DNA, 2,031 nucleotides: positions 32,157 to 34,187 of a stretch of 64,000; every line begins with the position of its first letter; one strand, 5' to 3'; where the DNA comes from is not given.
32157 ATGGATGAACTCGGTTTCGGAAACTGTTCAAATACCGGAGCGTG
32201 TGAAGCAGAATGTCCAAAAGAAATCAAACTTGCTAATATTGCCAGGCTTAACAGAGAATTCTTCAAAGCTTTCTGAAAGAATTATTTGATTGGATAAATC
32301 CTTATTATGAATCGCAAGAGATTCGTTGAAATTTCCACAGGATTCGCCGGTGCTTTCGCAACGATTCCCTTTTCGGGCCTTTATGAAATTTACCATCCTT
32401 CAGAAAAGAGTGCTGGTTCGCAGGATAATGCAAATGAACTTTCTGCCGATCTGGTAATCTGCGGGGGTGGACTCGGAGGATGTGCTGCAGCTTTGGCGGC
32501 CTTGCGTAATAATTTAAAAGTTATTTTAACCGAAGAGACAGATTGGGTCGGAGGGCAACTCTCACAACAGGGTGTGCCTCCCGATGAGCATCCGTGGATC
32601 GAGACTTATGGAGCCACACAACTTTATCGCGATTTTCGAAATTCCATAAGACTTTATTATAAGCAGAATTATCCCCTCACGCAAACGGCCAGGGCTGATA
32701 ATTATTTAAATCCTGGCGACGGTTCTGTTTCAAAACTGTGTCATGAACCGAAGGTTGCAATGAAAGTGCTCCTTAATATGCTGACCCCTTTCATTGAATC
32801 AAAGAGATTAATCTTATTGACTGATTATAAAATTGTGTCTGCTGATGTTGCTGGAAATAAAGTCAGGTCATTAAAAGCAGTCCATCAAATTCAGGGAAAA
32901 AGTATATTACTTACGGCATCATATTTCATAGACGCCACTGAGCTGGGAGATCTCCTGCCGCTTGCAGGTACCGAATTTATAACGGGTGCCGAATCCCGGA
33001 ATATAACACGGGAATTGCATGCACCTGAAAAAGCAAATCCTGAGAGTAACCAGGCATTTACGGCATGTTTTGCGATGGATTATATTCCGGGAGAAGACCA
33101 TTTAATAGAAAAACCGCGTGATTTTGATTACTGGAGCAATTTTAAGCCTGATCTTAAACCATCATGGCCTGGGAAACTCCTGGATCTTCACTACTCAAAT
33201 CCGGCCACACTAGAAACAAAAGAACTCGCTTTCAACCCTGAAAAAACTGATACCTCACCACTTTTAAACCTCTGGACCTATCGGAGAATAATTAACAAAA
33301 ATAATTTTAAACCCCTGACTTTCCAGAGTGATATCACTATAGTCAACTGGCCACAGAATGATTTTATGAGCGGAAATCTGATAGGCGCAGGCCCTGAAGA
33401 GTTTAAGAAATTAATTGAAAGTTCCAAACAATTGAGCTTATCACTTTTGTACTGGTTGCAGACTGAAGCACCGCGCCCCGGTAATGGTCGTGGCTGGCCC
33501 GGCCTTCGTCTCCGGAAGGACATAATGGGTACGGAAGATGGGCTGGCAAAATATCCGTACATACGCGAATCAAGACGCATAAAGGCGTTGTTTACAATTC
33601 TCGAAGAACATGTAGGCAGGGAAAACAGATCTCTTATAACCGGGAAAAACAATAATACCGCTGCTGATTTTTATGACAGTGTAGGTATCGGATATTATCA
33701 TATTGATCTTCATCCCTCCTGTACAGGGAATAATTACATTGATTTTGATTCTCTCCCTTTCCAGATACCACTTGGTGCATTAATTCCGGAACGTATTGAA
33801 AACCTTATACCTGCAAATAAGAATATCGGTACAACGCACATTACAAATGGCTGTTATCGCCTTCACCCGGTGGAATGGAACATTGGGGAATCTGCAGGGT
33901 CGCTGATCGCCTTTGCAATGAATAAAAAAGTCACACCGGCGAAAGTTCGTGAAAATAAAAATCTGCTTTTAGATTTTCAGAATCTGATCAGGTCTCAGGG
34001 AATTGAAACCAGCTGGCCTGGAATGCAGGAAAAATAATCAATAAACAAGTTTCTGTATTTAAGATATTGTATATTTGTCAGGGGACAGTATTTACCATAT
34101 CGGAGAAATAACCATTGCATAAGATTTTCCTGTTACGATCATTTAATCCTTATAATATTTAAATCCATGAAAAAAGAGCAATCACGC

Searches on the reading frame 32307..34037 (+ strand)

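Call 61: search_protein_families(library=pfam, proteins=[window:32307-34037:+], max_evalue=0.00001)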
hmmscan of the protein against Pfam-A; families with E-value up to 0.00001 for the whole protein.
window:32307-34037:+ (576 aa): 1 family
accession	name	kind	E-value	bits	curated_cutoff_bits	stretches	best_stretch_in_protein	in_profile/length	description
PF12831.13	FAD_oxidored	-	5.1e-93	313.1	27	1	48-548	1-408/416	FAD dependent oxidoreductase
